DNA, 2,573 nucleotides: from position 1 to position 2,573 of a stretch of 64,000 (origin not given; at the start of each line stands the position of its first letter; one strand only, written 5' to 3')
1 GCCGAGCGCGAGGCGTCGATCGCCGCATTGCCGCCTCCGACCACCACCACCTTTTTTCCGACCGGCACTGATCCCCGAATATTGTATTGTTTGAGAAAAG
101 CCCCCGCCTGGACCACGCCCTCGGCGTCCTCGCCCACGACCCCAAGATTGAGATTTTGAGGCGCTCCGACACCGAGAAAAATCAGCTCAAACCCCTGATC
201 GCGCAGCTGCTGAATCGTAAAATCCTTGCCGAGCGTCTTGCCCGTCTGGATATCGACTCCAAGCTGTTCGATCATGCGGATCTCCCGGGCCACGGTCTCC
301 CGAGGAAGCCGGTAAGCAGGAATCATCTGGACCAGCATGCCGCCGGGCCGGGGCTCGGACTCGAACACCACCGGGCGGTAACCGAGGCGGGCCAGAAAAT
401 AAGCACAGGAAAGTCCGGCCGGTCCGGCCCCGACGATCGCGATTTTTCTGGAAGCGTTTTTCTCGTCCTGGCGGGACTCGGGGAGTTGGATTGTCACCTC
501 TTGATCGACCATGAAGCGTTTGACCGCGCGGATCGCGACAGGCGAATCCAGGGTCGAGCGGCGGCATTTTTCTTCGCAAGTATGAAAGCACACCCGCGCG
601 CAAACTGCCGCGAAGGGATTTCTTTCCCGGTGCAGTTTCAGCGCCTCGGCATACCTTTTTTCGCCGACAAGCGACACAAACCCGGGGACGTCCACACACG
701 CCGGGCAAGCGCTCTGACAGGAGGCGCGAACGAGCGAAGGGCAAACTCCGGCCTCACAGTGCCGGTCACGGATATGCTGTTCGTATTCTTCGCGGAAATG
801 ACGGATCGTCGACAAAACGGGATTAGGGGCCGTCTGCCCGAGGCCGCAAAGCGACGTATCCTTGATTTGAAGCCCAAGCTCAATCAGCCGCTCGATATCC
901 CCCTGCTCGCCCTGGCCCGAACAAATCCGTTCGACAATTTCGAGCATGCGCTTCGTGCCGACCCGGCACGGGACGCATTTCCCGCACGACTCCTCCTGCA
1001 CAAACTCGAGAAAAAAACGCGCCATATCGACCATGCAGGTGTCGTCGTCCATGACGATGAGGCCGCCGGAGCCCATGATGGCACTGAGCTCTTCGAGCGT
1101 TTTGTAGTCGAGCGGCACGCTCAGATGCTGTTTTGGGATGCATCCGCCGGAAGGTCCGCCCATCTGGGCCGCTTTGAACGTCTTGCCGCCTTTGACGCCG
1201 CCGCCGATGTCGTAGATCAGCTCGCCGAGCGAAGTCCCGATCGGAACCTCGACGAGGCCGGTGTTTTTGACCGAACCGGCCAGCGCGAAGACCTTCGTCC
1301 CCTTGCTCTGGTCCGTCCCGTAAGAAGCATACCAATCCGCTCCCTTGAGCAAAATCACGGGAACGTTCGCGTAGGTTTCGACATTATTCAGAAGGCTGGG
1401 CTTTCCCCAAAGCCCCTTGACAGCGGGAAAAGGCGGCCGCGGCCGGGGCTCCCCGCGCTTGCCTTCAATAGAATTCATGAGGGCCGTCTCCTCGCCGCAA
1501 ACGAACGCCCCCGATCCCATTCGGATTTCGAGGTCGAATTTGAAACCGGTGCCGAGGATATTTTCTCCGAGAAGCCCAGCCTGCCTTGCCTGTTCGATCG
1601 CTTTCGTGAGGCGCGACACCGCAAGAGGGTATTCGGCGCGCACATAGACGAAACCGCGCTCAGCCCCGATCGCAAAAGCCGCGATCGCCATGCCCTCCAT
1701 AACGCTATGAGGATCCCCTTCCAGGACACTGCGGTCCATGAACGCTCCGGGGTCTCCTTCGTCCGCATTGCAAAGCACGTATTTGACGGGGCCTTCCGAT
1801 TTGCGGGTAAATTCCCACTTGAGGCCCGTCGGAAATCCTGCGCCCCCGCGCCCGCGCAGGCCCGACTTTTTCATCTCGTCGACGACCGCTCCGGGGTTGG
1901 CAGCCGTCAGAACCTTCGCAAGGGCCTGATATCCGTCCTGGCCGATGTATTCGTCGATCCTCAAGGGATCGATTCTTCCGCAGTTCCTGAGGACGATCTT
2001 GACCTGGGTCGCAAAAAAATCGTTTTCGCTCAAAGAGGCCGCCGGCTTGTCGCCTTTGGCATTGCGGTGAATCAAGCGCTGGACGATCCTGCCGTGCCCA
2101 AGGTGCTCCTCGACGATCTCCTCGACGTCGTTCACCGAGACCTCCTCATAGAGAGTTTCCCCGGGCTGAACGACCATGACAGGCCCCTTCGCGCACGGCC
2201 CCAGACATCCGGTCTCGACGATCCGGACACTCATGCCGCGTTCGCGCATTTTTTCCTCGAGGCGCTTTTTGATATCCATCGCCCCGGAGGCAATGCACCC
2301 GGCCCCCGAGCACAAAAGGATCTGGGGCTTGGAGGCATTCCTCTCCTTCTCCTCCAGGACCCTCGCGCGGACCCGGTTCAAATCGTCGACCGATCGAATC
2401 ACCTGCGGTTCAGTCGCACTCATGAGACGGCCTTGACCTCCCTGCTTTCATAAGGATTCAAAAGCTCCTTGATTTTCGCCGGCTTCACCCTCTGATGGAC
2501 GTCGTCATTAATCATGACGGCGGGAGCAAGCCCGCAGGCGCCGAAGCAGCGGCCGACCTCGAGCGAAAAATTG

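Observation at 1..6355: Rex-associated redox module: canonical NfnAB plus a NuoE-like gene and a NuoF-like::GltD-like fusion (Stn/Bfu-type candidate) missed by the ORF track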

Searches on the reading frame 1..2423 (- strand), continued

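Call 64: find_encoding_contigs(protein=P0016, flank=8000, max_places=1)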
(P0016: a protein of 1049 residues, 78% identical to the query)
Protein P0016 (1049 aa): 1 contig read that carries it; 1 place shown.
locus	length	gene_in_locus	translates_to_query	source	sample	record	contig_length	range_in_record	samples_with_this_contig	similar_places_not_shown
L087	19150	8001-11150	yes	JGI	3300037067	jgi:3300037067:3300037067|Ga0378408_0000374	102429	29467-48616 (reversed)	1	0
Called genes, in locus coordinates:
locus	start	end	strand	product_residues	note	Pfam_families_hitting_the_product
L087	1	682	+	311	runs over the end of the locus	PF02156:Glyco_hydro_26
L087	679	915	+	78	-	-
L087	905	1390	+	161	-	PF07238:PilZ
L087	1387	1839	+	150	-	PF00383:dCMP_cyt_deam_1, PF14437:MafB19-deam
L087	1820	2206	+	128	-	PF07883:Cupin_2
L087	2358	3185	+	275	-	PF00175:NAD_binding_1 (weak), PF10418:DHODB_Fe-S_bind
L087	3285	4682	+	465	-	PF14691:Fer4_20, PF01262:AlaDh_PNT_C (faint), PF07992:Pyr_redox_2, PF12831:FAD_oxidored (faint), PF13450:NAD_binding_8 (weak), PF13738:Pyr_redox_3 (weak), PF00070:Pyr_redox (weak)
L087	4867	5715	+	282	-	PF02498:Bro-N (weak)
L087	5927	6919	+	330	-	PF17761:DUF1016_N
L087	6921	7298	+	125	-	-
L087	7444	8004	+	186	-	PF01257:2Fe-2S_thioredx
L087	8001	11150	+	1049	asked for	PF01257:2Fe-2S_thioredx, PF01512:Complex1_51K, PF10531:SLBB (weak), PF10589:NADH_4Fe-4S, PF14691:Fer4_20, PF00070:Pyr_redox (weak), PF07992:Pyr_redox_2, PF13450:NAD_binding_8, +6 more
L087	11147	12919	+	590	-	PF13510:Fer2_4, PF12837:Fer4_6 (faint), PF10588:NADH-G_4Fe-4S_3, PF12838:Fer4_7, PF22117:Fer4_Nqo3 (weak), PF00037:Fer4 (weak), PF02906:Fe_hyd_lg_C, PF02256:Fe_hyd_SSU, +4 more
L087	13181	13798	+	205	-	PF06971:Put_DNA-bind_N, PF02629:CoA_binding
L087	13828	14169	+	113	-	PF02627:CMD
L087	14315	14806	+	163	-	PF01257:2Fe-2S_thioredx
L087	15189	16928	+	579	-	PF01512:Complex1_51K, PF10531:SLBB (weak), PF10589:NADH_4Fe-4S, PF00037:Fer4, PF13237:Fer4_10, PF14697:Fer4_21 (weak), PF12838:Fer4_7, PF13187:Fer4_9, +3 more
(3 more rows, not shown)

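Call 65: find_encoding_contigs(protein=P0025, flank=8000, max_places=1)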
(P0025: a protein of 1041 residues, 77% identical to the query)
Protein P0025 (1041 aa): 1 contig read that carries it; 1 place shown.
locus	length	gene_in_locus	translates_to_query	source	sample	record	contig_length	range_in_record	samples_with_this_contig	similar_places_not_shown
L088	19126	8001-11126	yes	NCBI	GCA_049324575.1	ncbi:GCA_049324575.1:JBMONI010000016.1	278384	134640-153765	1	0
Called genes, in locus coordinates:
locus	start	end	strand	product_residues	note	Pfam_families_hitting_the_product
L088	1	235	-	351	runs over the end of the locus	PF04055:Radical_SAM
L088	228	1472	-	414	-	PF01926:MMR_HSR1, PF18128:HydF_dimer, PF18133:HydF_tetramer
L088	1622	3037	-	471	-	PF00206:Lyase_1, PF10415:FumaraseC_C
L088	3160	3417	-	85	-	-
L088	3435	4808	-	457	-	PF04055:Radical_SAM, PF06968:BATS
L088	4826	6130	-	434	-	PF01590:GAF, PF13185:GAF_2, PF00512:HisKA, PF02518:HATPase_c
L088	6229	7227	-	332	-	PF00389:2-Hacid_dh, PF02826:2-Hacid_dh_C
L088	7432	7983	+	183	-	PF01257:2Fe-2S_thioredx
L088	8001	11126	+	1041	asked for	PF01257:2Fe-2S_thioredx, PF01512:Complex1_51K, PF10531:SLBB, PF10589:NADH_4Fe-4S, PF14691:Fer4_20, PF07992:Pyr_redox_2, PF01266:DAO (weak), PF13450:NAD_binding_8, +6 more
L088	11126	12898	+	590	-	PF13510:Fer2_4, PF12837:Fer4_6 (faint), PF10588:NADH-G_4Fe-4S_3, PF12838:Fer4_7, PF22117:Fer4_Nqo3 (weak), PF00037:Fer4 (weak), PF02906:Fe_hyd_lg_C, PF02256:Fe_hyd_SSU, +3 more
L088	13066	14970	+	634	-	PF01012:ETF, PF00766:ETF_alpha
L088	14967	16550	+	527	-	PF01266:DAO (faint), PF07992:Pyr_redox_2 (faint), PF21162:ETFQO_UQ-bd, PF05187:Fer4_ETF_QO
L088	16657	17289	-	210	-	PF00596:Aldolase_II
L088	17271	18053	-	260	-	PF00072:Response_reg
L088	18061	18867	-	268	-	PF00072:Response_reg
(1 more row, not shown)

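Call 66: find_encoding_contigs(protein=P0057, flank=8000, max_places=1)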
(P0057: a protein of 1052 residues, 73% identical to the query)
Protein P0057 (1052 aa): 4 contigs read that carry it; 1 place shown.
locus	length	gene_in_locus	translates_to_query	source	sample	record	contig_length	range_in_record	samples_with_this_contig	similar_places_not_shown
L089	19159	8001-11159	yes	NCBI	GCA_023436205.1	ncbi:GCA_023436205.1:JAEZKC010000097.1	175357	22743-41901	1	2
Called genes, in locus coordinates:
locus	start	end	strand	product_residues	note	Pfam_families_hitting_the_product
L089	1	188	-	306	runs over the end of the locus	PF14394:DUF4423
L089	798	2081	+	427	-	PF00563:EAL, PF08668:HDOD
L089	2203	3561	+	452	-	PF00070:Pyr_redox (faint), PF02254:TrkA_N, PF03807:F420_oxidored (faint), PF07992:Pyr_redox_2 (faint), PF13241:NAD_binding_7 (faint), PF02080:TrkA_C (weak), PF02254:TrkA_N, PF02080:TrkA_C, +1 more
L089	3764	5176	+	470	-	PF02386:TrkH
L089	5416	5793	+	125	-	-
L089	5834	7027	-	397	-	-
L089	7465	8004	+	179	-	PF01257:2Fe-2S_thioredx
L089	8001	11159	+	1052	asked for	PF01257:2Fe-2S_thioredx, PF01512:Complex1_51K, PF10531:SLBB (weak), PF10589:NADH_4Fe-4S, PF14691:Fer4_20, PF01946:Thi4 (weak), PF07992:Pyr_redox_2, PF13450:NAD_binding_8, +5 more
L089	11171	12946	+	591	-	PF13510:Fer2_4, PF12837:Fer4_6 (faint), PF10588:NADH-G_4Fe-4S_3, PF12838:Fer4_7, PF13183:Fer4_8 (weak), PF13187:Fer4_9 (weak), PF02906:Fe_hyd_lg_C, PF02256:Fe_hyd_SSU, +2 more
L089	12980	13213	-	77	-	-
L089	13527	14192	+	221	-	PF06940:DUF1287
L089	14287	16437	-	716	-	-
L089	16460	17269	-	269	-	-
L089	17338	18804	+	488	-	PF13620:CarboxypepD_reg (faint), PF12799:LRR_4 (faint), PF13855:LRR_8 (faint), PF23598:LRR_14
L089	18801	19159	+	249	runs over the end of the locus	PF13847:Methyltransf_31, PF08241:Methyltransf_11, PF08242:Methyltransf_12, PF13649:Methyltransf_25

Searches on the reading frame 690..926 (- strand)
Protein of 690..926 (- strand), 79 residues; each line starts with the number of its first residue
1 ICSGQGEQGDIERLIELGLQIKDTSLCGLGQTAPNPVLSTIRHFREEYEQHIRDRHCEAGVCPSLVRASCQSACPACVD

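Call 63: search_solved_structures(query=window:690-926:-, max_evalue=0.001, show_alignments=5)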
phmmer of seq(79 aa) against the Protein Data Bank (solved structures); distinct sequences matched with E-value up to 0.001: 42.
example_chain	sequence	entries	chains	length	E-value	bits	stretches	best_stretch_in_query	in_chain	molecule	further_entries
7q4w_B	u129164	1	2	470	2.8e-26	94.6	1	1-71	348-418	Iron hydrogenase HydB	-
7q4v_B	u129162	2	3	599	3.8e-26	94.1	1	1-71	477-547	Iron hydrogenase HydB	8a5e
8oh5_B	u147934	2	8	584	1.2e-24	89.3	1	1-77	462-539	NAD-reducing hydrogenase subunit HoxF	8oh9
7t2r_B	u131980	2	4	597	1.4e-23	86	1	1-69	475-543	NiFe hydrogenase subunit B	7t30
8a6t_B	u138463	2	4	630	2e-23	85.4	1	2-69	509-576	Electron bifurcating hydrogenase subunit HydB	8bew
9bov_B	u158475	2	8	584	3.4e-23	84.7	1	1-77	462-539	NADH dehydrogenase (Quinone)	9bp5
9n5u_B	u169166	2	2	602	6.9e-16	61.5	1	2-77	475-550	NfnB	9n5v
9mqx_B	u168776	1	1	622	7e-15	58.3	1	3-77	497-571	NADH:ubiquinone oxidoreductase, NADH-binding (51 kD) subunit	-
7p5h_B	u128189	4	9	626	3.8e-13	52.7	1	4-67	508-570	Fe-hydrogenase, subunit beta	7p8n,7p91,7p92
8e9g_F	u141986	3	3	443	2.6e-08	37.3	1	3-56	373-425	NADH-quinone oxidoreductase subunit F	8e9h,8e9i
7ar7_F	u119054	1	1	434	2.3e-05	28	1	6-55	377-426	NADH dehydrogenase [ubiquinone] flavoprotein 1, mitochondrial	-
7a23_A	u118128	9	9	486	2.5e-05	27.8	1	6-55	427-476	51kDa | NADH dehydrogenase [ubiquinone] flavoprotein 1, mitochondrial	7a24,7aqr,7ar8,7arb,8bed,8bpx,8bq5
8e73_V1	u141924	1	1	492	2.6e-05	27.8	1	6-55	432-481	NDUV1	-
6x89_V1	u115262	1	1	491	2.6e-05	27.8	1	6-55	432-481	NADH dehydrogenase [ubiquinone] flavoprotein 1, mitochondrial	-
6gcs_B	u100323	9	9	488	3.7e-05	27.3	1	3-61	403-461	51-KDA PROTEIN (NUBM) | Subunit NUBM of NADH:Ubiquinone Oxidoreductase (Complex I) | NADH dehydrogenase [ubiquinone] flavoprotein 1, mitochondrial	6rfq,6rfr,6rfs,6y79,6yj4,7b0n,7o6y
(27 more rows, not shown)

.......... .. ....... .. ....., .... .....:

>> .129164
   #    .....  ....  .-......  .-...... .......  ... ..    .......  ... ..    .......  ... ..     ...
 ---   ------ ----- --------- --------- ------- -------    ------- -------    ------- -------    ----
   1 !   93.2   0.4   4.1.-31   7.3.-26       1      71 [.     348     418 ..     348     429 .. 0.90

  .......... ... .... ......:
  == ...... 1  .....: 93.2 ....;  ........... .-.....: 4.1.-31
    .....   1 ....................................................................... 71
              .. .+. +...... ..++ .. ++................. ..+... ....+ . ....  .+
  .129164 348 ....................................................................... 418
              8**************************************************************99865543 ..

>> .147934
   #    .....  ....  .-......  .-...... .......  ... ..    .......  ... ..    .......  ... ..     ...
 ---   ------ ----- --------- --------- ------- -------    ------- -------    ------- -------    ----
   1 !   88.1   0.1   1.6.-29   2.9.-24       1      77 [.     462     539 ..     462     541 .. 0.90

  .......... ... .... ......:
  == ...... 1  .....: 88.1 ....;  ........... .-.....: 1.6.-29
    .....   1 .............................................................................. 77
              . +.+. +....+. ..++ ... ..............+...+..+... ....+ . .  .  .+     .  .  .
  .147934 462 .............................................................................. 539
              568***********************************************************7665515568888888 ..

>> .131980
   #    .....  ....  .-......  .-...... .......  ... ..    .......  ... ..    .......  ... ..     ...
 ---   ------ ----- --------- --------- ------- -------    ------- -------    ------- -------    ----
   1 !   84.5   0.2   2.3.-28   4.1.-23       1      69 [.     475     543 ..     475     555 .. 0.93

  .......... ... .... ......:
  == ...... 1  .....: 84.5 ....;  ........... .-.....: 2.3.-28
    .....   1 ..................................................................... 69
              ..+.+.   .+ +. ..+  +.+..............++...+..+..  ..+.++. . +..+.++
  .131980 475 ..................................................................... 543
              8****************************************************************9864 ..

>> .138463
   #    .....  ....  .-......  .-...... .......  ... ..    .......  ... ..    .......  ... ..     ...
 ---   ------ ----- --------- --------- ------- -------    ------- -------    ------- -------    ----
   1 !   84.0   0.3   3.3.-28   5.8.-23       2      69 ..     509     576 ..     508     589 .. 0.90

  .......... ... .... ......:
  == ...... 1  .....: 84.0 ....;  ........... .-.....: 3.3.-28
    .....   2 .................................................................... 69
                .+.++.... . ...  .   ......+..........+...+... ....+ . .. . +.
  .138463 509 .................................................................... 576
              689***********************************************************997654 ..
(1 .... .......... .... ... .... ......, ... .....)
